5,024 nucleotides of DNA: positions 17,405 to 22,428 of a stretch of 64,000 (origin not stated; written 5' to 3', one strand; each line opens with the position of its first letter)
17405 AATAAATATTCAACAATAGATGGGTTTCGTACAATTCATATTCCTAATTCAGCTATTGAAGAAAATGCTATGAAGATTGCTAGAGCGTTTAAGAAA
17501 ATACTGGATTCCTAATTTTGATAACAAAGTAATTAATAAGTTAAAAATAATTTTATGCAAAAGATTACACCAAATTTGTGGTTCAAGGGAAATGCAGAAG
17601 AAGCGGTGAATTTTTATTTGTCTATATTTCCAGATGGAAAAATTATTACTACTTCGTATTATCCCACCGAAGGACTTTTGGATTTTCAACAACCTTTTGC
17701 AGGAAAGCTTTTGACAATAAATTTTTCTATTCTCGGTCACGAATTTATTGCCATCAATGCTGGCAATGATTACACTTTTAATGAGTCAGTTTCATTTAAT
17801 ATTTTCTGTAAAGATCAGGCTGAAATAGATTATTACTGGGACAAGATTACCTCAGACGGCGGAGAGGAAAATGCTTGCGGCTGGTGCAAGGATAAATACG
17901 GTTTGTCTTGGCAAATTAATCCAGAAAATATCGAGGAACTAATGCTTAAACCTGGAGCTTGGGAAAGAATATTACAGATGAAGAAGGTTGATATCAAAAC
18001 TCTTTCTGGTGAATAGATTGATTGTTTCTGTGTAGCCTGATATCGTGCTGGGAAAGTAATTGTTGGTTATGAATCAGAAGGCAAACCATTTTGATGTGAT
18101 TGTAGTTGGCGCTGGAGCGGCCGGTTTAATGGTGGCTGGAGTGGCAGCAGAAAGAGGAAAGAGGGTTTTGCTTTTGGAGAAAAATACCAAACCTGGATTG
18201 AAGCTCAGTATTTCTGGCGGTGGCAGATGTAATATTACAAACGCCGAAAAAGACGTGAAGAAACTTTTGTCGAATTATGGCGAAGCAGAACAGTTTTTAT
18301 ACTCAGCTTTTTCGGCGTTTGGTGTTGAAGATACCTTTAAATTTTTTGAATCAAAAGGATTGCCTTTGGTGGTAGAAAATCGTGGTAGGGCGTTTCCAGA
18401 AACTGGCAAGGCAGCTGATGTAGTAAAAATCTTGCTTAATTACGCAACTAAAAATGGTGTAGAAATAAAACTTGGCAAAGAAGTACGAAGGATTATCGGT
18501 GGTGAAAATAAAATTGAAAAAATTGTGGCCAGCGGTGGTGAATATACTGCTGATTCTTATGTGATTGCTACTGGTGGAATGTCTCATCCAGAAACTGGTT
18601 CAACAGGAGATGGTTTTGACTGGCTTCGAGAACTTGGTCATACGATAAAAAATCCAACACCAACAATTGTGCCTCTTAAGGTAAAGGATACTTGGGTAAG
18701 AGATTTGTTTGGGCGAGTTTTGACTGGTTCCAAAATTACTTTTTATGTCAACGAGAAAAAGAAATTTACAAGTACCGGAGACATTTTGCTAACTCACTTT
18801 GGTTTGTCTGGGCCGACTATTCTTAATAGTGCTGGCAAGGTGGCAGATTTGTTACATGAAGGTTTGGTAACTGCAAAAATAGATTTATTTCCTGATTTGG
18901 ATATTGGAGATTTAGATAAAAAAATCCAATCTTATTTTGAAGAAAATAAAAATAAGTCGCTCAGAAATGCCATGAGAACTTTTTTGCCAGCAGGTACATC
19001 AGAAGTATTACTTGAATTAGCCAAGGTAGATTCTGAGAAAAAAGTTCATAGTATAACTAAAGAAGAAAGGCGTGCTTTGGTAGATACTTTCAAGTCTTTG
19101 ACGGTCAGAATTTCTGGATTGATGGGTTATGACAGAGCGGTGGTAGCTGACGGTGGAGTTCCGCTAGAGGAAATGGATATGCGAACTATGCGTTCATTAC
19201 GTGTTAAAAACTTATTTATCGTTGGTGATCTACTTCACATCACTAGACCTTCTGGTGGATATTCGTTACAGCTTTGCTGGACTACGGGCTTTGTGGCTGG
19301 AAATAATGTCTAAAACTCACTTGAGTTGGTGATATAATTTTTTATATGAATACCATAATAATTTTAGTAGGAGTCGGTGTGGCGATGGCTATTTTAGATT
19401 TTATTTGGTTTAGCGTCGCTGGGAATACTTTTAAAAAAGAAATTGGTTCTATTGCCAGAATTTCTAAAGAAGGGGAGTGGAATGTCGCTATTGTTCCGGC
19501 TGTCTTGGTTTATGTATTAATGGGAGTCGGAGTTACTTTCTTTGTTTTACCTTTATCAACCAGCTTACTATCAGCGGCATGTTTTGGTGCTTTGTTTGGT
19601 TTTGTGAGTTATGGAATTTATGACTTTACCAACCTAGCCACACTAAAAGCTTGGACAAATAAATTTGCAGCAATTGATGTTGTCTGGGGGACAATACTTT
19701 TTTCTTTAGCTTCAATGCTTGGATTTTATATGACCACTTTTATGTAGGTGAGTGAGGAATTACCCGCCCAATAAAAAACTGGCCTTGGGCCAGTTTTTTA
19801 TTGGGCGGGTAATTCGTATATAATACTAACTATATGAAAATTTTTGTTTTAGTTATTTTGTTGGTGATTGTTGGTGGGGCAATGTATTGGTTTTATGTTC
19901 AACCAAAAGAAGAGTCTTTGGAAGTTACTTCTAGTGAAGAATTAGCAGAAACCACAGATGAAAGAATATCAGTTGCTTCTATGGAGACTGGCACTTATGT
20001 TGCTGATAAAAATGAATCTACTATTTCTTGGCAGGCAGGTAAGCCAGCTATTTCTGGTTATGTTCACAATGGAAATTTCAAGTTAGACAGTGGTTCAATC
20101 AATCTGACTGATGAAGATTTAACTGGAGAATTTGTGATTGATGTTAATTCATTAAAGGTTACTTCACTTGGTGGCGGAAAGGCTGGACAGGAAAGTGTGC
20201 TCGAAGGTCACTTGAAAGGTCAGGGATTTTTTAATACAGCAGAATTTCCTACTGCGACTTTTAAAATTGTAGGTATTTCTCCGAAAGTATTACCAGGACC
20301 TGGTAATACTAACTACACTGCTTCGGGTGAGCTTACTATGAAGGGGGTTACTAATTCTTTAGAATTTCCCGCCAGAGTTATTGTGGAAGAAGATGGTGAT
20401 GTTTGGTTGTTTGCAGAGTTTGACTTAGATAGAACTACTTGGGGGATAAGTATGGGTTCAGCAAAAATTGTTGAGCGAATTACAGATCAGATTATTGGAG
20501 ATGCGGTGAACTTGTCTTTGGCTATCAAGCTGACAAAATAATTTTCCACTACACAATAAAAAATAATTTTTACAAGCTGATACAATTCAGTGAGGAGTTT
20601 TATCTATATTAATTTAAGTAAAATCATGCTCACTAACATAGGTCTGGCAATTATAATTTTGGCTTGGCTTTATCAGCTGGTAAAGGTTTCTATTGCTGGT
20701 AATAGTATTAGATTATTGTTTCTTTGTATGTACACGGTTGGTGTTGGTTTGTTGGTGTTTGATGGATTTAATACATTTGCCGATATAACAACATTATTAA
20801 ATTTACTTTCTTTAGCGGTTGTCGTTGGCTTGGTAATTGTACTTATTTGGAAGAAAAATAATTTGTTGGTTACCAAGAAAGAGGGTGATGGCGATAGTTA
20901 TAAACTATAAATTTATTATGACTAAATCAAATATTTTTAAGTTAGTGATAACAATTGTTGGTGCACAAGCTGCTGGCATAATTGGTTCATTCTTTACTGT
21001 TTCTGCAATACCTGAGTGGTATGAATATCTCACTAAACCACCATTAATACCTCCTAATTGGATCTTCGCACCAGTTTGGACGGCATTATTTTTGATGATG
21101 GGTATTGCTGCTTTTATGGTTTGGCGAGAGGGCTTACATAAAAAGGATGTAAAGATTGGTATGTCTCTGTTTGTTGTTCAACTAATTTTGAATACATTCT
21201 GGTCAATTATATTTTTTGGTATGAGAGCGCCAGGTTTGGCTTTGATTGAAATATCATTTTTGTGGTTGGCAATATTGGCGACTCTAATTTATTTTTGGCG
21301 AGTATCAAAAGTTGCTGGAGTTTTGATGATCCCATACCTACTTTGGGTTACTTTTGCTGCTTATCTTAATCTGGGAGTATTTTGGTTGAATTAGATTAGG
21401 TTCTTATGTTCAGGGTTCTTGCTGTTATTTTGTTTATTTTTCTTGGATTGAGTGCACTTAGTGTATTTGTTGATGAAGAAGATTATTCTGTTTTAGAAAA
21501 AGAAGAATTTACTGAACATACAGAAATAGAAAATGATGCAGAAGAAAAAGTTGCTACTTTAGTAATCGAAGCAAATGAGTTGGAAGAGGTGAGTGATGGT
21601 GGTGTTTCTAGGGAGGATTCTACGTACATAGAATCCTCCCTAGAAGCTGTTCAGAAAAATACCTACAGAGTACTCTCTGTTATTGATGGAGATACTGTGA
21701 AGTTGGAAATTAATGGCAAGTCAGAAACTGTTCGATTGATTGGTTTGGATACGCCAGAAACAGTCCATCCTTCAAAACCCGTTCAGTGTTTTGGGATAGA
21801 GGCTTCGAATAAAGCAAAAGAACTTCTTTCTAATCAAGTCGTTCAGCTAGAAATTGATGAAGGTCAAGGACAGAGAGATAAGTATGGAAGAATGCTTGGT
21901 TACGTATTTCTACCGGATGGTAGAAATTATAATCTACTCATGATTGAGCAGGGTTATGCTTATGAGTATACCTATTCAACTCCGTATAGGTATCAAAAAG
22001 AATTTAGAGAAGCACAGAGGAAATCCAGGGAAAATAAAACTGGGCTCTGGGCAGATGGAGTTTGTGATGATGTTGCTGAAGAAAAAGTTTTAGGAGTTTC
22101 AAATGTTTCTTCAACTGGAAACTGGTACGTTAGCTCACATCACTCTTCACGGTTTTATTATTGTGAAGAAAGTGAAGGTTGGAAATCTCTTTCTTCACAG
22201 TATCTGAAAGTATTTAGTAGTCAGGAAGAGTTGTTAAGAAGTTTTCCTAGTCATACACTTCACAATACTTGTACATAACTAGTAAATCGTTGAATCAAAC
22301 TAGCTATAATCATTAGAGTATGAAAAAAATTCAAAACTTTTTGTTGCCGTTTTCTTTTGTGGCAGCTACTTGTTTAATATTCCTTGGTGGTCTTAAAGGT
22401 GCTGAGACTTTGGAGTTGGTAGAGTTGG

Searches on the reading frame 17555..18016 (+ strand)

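Call 8: search_protein_families(library=pfam, proteins=[window:17555-18016:+], max_evalue=0.01)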
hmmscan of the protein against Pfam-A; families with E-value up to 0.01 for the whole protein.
window:17555-18016:+ (153 aa): 1 family
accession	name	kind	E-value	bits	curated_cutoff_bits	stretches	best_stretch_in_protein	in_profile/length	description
PF06983.19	3-dmu-9_3-mt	-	4.3e-43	147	24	1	2-121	1-115/116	3-demethylubiquinone-9 3-methyltransferase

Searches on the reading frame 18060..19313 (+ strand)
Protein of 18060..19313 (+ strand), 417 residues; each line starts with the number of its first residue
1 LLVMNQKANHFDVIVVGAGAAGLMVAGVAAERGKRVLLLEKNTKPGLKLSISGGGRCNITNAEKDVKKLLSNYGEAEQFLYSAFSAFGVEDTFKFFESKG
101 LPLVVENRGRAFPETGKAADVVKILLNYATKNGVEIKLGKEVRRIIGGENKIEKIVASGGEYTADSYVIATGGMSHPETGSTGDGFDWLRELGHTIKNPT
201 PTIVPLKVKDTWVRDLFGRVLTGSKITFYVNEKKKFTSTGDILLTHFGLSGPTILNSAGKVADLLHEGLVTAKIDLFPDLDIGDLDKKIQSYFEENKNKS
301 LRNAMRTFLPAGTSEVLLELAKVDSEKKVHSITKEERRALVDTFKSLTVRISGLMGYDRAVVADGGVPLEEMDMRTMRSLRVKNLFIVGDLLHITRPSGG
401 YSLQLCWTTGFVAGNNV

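Call 7: search_protein_families(library=pfam, proteins=[window:18060-19313:+], max_evalue=0.001)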
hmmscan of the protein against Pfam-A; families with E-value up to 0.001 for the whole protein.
window:18060-19313:+ (417 aa): 12 families
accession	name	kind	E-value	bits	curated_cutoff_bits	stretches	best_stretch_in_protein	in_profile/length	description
PF03486.20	HI0933_like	-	2.3e-76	256.9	50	1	12-415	2-243/244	HI0933-like protein Rossmann domain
PF22780.1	HI0933_like_1st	-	2.7e-33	115.6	27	1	201-362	2-165/165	HI0933-like protein barrel and H2TH domain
PF00890.30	FAD_binding_2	-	4.2e-13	49.7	20.4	1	12-200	1-220/414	FAD binding domain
PF01266.30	DAO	-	9.7e-12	45.5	27.9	1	12-46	1-35/353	FAD dependent oxidoreductase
PF07992.20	Pyr_redox_2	-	1.9e-11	44.4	26.1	2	104-173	170-237/291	Pyridine nucleotide-disulphide oxidoreductase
PF13738.12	Pyr_redox_3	-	2e-10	40.9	30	1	94-179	53-140/305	Pyridine nucleotide-disulphide oxidoreductase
PF01494.25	FAD_binding_3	-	2e-10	40.9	22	1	11-170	2-155/349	FAD binding domain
PF00070.33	Pyr_redox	-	3.9e-09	37.3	22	0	13-45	2-34/82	Pyridine nucleotide-disulphide oxidoreductase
PF12831.13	FAD_oxidored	-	2e-07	31.1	27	1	12-170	1-143/416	FAD dependent oxidoreductase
PF13450.12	NAD_binding_8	-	8.7e-07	29.6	21.9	1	15-48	1-34/68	NAD(P)-binding Rossmann-like domain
PF01134.28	GIDA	-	2.4e-06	27.3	22.1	1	12-173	1-150/391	Glucose inhibited division protein A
PF01946.23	Thi4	-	0.0002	21.1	26.2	1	10-70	17-77/235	Thi4 family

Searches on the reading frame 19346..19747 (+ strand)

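Call 8: search_protein_families(library=pfam, proteins=[window:19346-19747:+], max_evalue=0.01)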
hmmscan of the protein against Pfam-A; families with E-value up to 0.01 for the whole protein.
window:19346-19747:+ (133 aa): 1 family
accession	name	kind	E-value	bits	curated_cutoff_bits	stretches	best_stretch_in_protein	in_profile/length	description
PF09945.14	DUF2177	-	3.8e-26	92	26.9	1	4-127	2-123/124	Predicted membrane protein (DUF2177)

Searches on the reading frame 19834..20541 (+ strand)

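Call 8: search_protein_families(library=pfam, proteins=[window:19834-20541:+], max_evalue=0.01)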
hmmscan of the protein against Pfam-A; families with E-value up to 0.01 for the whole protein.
window:19834-20541:+ (235 aa): 1 family
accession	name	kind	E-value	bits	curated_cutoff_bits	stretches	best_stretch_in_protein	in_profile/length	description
PF04264.18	YceI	-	3.9e-26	92.7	23.7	1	55-232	1-149/150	YceI-like domain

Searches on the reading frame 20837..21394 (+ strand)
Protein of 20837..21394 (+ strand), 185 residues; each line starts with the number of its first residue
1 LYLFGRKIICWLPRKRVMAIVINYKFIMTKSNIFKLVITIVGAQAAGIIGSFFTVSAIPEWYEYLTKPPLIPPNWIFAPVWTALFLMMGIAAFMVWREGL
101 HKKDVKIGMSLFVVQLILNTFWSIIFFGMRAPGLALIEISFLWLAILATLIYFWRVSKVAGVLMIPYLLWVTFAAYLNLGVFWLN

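Call 8: search_protein_families(library=pfam, proteins=[window:20837-21394:+], max_evalue=0.01)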
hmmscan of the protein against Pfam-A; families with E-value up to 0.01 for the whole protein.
window:20837-21394:+ (185 aa): 2 families
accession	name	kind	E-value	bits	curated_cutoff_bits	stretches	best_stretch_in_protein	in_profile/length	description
PF03073.20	TspO_MBR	-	5.7e-50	169.3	24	1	41-184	3-145/145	TspO/MBR family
PF02535.28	Zip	-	0.0081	15.9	35.1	0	18-95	17-90/323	ZIP Zinc transporter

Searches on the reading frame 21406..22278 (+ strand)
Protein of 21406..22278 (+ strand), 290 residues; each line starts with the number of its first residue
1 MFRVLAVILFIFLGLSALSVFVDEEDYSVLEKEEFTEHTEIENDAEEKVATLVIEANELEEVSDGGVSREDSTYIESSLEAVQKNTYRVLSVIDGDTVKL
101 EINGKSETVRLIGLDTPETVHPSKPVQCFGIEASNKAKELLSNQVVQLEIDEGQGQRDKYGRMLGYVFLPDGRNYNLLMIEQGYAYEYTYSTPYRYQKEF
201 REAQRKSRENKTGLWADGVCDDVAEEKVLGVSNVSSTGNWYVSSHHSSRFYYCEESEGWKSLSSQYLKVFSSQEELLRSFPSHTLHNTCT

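Call 7: search_protein_families(library=pfam, proteins=[window:21406-22278:+], max_evalue=0.001)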
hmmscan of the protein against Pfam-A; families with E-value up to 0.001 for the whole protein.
window:21406-22278:+ (290 aa): 1 family
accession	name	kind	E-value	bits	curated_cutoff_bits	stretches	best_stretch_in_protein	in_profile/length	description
PF00565.23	SNase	-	8.3e-26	91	21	1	108-217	1-107/107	Staphylococcal nuclease homologue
